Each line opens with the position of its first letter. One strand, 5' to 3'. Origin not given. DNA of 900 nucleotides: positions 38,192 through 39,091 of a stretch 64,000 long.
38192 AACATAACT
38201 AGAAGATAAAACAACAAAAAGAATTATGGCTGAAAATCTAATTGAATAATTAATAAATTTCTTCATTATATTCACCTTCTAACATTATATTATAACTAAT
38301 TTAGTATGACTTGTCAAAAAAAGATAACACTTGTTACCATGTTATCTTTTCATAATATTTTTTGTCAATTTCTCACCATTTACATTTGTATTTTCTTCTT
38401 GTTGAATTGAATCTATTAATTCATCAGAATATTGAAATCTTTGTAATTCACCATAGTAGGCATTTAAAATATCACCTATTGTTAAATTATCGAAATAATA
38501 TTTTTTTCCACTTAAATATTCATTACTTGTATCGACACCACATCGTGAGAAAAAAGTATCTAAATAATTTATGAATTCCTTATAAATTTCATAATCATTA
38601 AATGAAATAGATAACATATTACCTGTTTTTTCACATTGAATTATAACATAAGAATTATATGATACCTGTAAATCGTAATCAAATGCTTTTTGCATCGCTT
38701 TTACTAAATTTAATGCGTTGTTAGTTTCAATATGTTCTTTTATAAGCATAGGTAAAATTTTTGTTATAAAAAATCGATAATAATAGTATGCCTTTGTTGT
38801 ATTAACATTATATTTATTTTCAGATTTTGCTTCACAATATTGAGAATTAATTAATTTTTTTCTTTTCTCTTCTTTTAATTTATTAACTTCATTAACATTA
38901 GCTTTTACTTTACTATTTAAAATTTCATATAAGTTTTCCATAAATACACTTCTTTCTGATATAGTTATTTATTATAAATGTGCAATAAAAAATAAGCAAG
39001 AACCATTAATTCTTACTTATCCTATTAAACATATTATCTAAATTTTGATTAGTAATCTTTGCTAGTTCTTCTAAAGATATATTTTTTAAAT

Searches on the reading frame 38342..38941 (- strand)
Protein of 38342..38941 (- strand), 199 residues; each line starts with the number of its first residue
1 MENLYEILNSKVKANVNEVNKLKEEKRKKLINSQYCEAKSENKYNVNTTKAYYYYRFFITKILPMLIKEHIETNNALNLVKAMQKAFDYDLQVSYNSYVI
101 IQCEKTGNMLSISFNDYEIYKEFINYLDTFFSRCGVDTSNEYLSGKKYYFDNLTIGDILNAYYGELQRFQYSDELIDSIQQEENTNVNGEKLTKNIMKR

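Call 4: search_protein_families(library=pfam, proteins=[window:38342-38941:-], max_evalue=1)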
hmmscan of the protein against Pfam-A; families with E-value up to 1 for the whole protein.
window:38342-38941:- (199 aa): 0 families

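Call 5: search_protein_families(library=ncbifam, proteins=[window:38342-38941:-], max_evalue=1)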
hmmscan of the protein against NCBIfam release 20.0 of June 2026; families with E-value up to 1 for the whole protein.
window:38342-38941:- (199 aa): 1 family
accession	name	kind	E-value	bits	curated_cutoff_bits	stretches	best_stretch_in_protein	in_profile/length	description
NF006949.0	PRK09431.1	equivalog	0.02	13.4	499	1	17-84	460-528/554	asparagine synthase B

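Call 32: search_protein_families(library=phrogs, proteins=[window:38342-38941:-], max_evalue=0.1)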
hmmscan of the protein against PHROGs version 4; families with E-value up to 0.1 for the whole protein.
window:38342-38941:- (199 aa): 1 family
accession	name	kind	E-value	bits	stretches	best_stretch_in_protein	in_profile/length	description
phrog_5661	-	unknown function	0.0046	18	1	66-131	4-67/77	-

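Call 33: search_protein_families(library=padloc, proteins=[window:38342-38941:-], max_evalue=0.1)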
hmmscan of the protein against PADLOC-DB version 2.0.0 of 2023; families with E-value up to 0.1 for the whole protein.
window:38342-38941:- (199 aa): 0 families
